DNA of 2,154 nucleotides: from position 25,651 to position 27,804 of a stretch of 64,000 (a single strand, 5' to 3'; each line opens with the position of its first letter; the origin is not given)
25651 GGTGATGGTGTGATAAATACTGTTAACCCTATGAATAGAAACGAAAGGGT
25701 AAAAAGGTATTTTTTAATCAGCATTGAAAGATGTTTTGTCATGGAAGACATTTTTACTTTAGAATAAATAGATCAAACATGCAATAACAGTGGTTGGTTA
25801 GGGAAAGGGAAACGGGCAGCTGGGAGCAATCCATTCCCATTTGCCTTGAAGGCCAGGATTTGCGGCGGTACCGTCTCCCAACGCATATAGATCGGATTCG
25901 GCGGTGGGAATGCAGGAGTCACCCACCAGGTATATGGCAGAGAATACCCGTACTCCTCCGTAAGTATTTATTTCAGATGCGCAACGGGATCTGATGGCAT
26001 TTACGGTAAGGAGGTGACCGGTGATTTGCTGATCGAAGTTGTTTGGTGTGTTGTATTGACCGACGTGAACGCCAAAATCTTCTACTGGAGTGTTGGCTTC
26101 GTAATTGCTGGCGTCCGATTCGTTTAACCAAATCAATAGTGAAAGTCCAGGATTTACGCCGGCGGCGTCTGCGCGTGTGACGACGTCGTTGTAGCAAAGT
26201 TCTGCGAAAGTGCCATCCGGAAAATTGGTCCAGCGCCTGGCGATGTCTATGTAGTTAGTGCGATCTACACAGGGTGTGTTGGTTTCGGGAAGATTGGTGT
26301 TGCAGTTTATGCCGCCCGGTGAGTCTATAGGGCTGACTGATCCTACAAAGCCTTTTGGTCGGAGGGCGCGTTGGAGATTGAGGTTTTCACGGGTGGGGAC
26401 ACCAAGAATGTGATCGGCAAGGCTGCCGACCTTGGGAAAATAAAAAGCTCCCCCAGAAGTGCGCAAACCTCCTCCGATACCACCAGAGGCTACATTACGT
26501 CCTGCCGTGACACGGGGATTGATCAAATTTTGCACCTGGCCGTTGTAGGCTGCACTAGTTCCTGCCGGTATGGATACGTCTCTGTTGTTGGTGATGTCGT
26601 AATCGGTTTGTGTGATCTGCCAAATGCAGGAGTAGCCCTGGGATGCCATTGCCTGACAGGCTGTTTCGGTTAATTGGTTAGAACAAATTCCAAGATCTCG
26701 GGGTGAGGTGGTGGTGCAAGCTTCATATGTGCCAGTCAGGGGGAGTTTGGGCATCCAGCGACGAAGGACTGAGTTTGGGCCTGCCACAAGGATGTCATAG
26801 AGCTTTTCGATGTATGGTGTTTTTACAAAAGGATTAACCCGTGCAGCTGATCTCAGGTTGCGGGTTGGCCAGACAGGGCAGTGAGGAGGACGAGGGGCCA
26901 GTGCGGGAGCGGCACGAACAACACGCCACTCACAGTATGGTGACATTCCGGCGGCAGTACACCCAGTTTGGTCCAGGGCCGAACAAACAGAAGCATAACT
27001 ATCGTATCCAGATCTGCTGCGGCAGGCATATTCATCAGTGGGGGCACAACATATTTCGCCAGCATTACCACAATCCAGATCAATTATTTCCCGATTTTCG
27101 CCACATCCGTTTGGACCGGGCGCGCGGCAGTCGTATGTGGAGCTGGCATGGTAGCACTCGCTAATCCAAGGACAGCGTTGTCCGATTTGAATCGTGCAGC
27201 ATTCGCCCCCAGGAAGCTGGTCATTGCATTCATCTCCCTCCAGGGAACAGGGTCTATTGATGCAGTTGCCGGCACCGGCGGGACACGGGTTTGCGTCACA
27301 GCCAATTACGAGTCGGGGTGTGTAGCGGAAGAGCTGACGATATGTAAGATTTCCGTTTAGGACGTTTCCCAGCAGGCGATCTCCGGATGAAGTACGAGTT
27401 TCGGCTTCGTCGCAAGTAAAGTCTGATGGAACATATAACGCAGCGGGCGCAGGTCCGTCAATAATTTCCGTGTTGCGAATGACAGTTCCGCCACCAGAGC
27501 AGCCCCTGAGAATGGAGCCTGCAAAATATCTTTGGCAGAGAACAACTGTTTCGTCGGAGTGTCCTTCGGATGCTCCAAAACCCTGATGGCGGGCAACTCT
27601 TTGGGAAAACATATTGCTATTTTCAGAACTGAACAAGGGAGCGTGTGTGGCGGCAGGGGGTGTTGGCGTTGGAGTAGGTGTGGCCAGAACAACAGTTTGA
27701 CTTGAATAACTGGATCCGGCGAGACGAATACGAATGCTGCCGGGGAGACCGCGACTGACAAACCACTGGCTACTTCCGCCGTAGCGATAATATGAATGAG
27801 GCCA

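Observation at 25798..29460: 1220-aa Cys-rich secreted giant immediately upstream of the pilin array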

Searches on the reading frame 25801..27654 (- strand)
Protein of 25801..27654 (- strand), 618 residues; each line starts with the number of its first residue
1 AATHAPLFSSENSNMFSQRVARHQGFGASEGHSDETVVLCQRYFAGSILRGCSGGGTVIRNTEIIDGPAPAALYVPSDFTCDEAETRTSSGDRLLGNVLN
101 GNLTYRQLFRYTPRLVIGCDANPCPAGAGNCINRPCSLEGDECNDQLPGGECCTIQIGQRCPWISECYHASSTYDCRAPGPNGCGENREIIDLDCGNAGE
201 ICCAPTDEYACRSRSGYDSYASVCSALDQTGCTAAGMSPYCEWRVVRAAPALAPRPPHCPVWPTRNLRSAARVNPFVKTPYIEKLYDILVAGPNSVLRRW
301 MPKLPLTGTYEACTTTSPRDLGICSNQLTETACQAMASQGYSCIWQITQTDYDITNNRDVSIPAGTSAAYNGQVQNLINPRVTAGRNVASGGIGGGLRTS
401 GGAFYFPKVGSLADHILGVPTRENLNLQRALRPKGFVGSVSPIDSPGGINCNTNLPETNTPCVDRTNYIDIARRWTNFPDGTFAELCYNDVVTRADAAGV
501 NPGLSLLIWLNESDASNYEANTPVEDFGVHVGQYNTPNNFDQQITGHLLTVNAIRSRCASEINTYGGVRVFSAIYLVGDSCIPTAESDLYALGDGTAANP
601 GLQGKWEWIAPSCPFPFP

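Call 54: predict_structure(alignment_id=A6)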
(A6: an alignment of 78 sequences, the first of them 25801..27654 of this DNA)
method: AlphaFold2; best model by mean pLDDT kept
length: 618 residues; sequences in the alignment: 78
mean_pLDDT: 73.8   pTM: 0.46
mean pLDDT of the five models: 73.8, 72.4, 70.5, 69.7, 68.6
residues with pLDDT >= 90: 190; 70-90: 201; 50-70: 85; < 50: 142
segments of 3 or more residues with pLDDT < 50: 1-8, 15-68, 114-122, 126-163, 255-262, 388-399, 438-446
pLDDT, mean of each block of 10 residues (from residue 1): 44 51 46 43 39 40 41 62 76 75 70 49 47 41 45 40 53 77 84 75 83 93 93 90 84 51 64 78 88 88 62 85 84 94 79 64 87 81 65 42 86 78 69 59 58 86 94 88 94 93 97 93 93 93 95 94 95 92 96 89 96 85
secondary structure, 60 per line:
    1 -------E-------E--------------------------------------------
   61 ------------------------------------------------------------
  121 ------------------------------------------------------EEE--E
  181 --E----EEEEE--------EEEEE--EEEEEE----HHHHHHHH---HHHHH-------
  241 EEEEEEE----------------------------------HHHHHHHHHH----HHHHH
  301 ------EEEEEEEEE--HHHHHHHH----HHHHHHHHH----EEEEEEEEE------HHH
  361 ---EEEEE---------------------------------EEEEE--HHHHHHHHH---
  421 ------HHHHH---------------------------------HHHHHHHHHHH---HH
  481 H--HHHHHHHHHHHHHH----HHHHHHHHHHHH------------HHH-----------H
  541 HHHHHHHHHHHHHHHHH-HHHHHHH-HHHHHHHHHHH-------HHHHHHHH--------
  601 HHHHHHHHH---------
elements in order: E175-177 E188-192 E201-205 E208-213 H218-225 H229-233 E241-247 H282-291 H296-300 E307-315 H318-325 H330-338 E343-351 E364-368 E402-406 H409-417 H427-431 H465-475 H484-497 H502-513 H540-557 H559-565 H567-577 H585-592 H601-609
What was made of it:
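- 27301..27654 (-): Core module D4, aa 603-720 (HQG, IRNTE, PAPxPLY, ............, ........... motifs). The model is low-confidence here (call 54).
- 26350..26385 (-): Junction motif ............, aa 1026-1037. The exchangeable tail starts after it. A low-confidence linker follows (call 54).
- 25801..26340 (-): C-terminal 'type A' tail, aa 1041-1220: a divergent lysozyme-like (GH23-like) domain and the putative peptidoglycan glycan-strand hydrolase. pLDDT above 90, all-helical (call 54).
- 26116..26121 (-): Codons for Glu1114-Ser1115, the putative catalytic Glu plus Ser. Located at the C-terminal end of helix aa 1104-1115 (call 54).
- On Lysozyme-like superfamily, GH23 type (goose-type lysozyme / SLT lytic transglycosylases), for aa 1041-1220: AF2 gives pLDDT above 90 and helices (call 54).
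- On Lysozyme-like superfamily, GH23 type: The residue sits at the end of helix aa 1104-1115 (call 54).
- pLDDT above 90 and helical (call 54).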

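Call 57: fold_search(model_id=the predicted structure, library=pdb)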
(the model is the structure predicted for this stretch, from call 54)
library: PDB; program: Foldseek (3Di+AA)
matches with E <= 10: 40; with E <= 0.001: 0
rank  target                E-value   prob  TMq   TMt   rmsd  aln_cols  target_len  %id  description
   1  3gxk_B                1.3e-01  0.82  0.17  0.48   7.9       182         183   14  The crystal structure of g-type lysozyme from Atlantic cod (Gadus morhua L.) in complex with NAG oligomers sheds new l (released 2009-10-20)
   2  3gxk_C                2.1e-01  0.63  0.15  0.45   8.8       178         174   14  The crystal structure of g-type lysozyme from Atlantic cod (Gadus morhua L.) in complex with NAG oligomers sheds new l (released 2009-10-20)
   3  3mgw                  3.2e-01  0.54  0.16  0.43   5.9       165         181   18  Thermodynamics and structure of a salmon cold-active goose-type lysozyme (released 2010-05-05)
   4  3gxk_D                6.7e-01  0.30  0.16  0.43   8.2       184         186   14  The crystal structure of g-type lysozyme from Atlantic cod (Gadus morhua L.) in complex with NAG oligomers sheds new l (released 2009-10-20)
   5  6gi4                  7.1e-01  0.18  0.13  0.32  10.1       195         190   12  Structure of Lytic Transglycosylase MltE mutant S75A from E.coli (released 2018-10-10)
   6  4hjv_D                8.0e-01  0.16  0.13  0.34  10.3       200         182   12  Crystal structure of E. coli MltE with bound bulgecin and murodipeptide (released 2012-10-24)
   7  3gxk_A                8.4e-01  0.38  0.17  0.48   9.3       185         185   14  The crystal structure of g-type lysozyme from Atlantic cod (Gadus morhua L.) in complex with NAG oligomers sheds new l (released 2009-10-20)
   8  3t36_B                8.4e-01  0.16  0.13  0.32   9.7       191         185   13  Crystal structure of lytic transglycosylase MltE from Eschericha coli (released 2012-07-25)
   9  6ghz_A                1.1e+00  0.14  0.13  0.33  10.5       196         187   11  Structure of Lytic Transglycosylase MltE mutant Y192F from E.coli (released 2018-10-31)
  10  2y8p_A                1.1e+00  0.14  0.13  0.32  10.2       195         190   13  Crystal Structure of an Outer Membrane-Anchored Endolytic Peptidoglycan Lytic Transglycosylase (MltE) from Escherichia (released 2011-04-13)
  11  6gi3                  1.3e+00  0.13  0.13  0.32  10.2       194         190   13  Structure of Lytic Transglycosylase MltE mutant S73A from E.coli (released 2018-10-10)
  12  3t36_A                1.3e+00  0.12  0.12  0.32  10.2       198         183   12  Crystal structure of lytic transglycosylase MltE from Eschericha coli (released 2012-07-25)
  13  6ghy_B                1.4e+00  0.13  0.13  0.32   9.8       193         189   11  Structure of Lytic Transglycosylase MltE inactive mutant E64Q from E.coli (released 2018-10-31)
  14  6ghy_A                1.4e+00  0.13  0.13  0.32   9.8       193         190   11  Structure of Lytic Transglycosylase MltE inactive mutant E64Q from E.coli (released 2018-10-31)
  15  3t36_D                1.7e+00  0.12  0.13  0.33   9.7       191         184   11  Crystal structure of lytic transglycosylase MltE from Eschericha coli (released 2012-07-25)
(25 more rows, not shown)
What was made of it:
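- On Lysozyme-like superfamily, GH23 type (goose-type lysozyme / SLT lytic transglycosylases), for aa 1041-1220: Nearly all of the top 30 Foldseek PDB hits are GH23 enzymes, but the best has E 0.13, probability 0.82 and TM 0.48 (call 57).
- On EGF / knottin-type Cys-rich domains: One 33-residue defensin fold hit at E 8 (call 57).
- The best is 3gxk, with E 0.13, probability 0.82 and TM 0.48 (call 57).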

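Call 72: fold_search(model_id=the predicted structure, library=viral)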
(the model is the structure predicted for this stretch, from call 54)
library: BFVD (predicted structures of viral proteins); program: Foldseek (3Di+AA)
matches with E <= 10: 10; with E <= 0.001: 0
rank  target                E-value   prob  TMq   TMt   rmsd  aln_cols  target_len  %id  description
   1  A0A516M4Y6            1.1e-01  0.57  0.13  0.11  11.4       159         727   17  (no name in the UniProt tables at hand)
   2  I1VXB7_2              3.9e-01  0.18  0.12  0.07  12.4       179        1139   16  (no name in the UniProt tables at hand)
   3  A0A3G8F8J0            4.7e-01  0.38  0.14  0.13  10.8       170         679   14  (no name in the UniProt tables at hand)
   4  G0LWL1                9.3e-01  0.25  0.13  0.34   6.8       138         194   14  Transglycosylase SLT domain-containing protein [Campylobacter phage CP81]
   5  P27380                1.2e+00  0.25  0.13  0.28   5.8       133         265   12  Transglycosylase [Enterobacteria phage PRD1]
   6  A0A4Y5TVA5            2.8e+00  0.02  0.08  0.11  13.7       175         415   11  RNA polymerase sigma factor [Vibrio phage VAP7]
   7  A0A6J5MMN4            3.1e+00  0.10  0.13  0.12   6.2       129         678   15  LT_GEWL domain containing protein [uncultured Caudovirales phage]
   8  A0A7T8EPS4            7.8e+00  0.06  0.13  0.32   8.1       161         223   12  Putative murein transglycosylase [Erwinia phage pEa_SNUABM_5]
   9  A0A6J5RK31            9.3e+00  0.00  0.04  0.06  38.1       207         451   15  Collagen triple helix repeat [uncultured Caudovirales phage]
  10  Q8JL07                9.9e+00  0.01  0.03  0.14  28.8       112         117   18  ORF49 [Natrialba phage PhiCh1]
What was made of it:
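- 25801..26340 (-): Foldseek top hits are g-type lysozymes, MltE, Slt and MltF (call 57) and phage SLT proteins (call 72), but E>=0.1.
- On Lysozyme-like superfamily, GH23 type (goose-type lysozyme / SLT lytic transglycosylases), for aa 1041-1220: BFVD gives SLT/LT_GEWL hits at E 0.1-8 (call 72).
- BFVD hits are phage SLT, PRD1 P7 and LT_GEWL proteins (call 72). All fold matches are individually insignificant (E>=0.1; calls 57, 72).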

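Call 83: search_solved_structures(query=A6, max_evalue=1, show_alignments=2)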
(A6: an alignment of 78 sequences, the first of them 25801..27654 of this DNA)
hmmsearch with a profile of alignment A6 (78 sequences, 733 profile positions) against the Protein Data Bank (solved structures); distinct sequences matched with E-value up to 1: 7.
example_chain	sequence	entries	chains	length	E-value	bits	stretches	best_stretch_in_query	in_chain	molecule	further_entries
1f5x_A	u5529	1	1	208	0.019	16.8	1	509-539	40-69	RHO-GEF VAV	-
3bji_A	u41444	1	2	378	0.03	16.1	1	510-535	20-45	Proto-oncogene vav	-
6new_A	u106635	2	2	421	0.031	16.1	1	509-535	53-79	Proto-oncogene vav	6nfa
2vrw_B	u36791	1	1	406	0.044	15.6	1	509-538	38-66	PROTO-ONCOGENE VAV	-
3ky9_A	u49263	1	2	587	0.045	15.5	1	509-535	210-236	Proto-oncogene vav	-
6nf1_A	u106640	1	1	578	0.046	15.5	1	509-535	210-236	Proto-oncogene vav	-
7ar9_X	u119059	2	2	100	0.23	13.2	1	196-247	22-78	PGIV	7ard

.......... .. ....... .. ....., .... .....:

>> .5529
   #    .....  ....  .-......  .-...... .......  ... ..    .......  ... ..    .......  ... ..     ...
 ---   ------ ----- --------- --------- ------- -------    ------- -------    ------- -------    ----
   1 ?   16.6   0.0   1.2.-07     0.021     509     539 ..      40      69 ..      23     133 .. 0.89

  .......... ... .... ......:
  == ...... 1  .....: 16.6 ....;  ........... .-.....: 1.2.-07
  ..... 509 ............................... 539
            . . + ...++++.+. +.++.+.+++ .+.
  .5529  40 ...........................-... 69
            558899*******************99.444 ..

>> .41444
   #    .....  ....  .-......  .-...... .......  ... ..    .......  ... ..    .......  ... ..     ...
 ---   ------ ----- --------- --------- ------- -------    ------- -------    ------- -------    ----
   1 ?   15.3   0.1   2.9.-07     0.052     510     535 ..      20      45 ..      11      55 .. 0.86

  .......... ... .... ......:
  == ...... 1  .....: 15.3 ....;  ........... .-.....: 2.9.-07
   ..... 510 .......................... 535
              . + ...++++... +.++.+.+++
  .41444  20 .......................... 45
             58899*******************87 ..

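Call 89: find_homologous_proteins(query=A5, max_evalue=1e-10)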
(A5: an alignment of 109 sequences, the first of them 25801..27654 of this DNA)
Query A5 (109 sequences) (618 aa, profile of the alignment): 11 proteins with E <= 1e-10 among 8000 candidates.
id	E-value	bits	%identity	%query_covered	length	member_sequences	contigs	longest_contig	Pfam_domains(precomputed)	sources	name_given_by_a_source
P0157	4.2e-219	748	28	55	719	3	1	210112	-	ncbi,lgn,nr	ncbi:hypothetical protein MUP46_01350 [Patescibacteria group bacterium]|nr:hypothetical protein [Pat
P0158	5.4e-208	711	29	55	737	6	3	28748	-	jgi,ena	-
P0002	4.8e-179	616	50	100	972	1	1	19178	-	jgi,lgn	jgi:hypothetical protein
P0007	8.2e-178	612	40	100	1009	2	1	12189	-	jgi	jgi:hypothetical protein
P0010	5.7e-177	609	38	100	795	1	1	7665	-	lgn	-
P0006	3.0e-162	560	44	100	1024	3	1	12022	-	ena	-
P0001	1.2e-159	551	100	100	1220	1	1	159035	-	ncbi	-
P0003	6.5e-156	539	47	100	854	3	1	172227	-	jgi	jgi:hypothetical protein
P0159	6.6e-156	539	31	8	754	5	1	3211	-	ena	-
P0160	7.0e-140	486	39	8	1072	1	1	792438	-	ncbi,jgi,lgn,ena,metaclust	metaclust:\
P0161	1.8e-133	465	33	75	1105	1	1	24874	-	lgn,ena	-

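Call 97: find_encoding_contigs(protein=P0157, flank=10000, max_places=1)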
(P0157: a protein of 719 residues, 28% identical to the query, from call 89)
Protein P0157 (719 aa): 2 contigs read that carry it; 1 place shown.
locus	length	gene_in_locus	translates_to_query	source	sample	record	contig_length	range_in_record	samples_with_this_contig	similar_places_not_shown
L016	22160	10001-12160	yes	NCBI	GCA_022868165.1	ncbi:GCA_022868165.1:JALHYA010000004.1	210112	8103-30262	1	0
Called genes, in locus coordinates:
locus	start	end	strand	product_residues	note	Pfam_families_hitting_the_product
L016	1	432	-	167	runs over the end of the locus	-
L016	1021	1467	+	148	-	PF00293:NUDIX (weak)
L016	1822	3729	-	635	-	-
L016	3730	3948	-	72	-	-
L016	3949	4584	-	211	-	PF03703:bPH_2 (weak)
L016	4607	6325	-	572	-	PF08486:SpoIID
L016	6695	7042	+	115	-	PF18895:T4SS_pilin (weak)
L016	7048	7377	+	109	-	PF18895:T4SS_pilin (weak)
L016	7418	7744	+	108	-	PF18895:T4SS_pilin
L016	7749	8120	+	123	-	-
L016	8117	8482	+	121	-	-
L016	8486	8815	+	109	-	PF18895:T4SS_pilin (weak)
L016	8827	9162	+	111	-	PF18895:T4SS_pilin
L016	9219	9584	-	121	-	PF05635:23S_rRNA_IVP, PF22296:bAvd (weak)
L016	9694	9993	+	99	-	PF18895:T4SS_pilin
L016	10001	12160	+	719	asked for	-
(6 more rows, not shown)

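Call 98: find_encoding_contigs(protein=P0160, flank=10000, max_places=1)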
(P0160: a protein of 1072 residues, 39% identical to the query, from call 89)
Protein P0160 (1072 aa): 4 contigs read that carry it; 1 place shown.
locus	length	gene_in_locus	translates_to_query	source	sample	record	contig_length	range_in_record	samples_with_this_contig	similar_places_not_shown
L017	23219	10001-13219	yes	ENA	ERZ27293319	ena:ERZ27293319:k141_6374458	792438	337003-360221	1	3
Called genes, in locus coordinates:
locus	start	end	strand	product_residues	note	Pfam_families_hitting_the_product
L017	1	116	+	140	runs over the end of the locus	PF01668:SmpB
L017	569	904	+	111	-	-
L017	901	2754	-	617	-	-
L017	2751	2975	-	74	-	PF18901:DUF5657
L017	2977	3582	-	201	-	-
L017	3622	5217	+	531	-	PF00963:Cohesin (weak)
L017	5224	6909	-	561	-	PF08486:SpoIID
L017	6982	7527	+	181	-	PF18895:T4SS_pilin (weak)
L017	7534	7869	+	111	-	PF18895:T4SS_pilin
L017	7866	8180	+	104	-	PF18895:T4SS_pilin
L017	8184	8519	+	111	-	-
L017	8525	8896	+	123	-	-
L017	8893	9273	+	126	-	-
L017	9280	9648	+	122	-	PF18895:T4SS_pilin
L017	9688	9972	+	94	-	PF18895:T4SS_pilin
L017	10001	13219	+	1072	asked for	-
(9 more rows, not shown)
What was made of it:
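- Other loci with the same family also carry a CHAP-containing protein of about 780 aa right after virB4, which would be the classical VirB1-like enzyme (calls 97, 98).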

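Call 99: search_protein_families(library=phrogs, proteins=[P0157], max_evalue=0.01)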
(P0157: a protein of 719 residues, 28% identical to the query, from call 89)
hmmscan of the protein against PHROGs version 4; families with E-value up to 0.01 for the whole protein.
P0157 (719 aa): 0 families
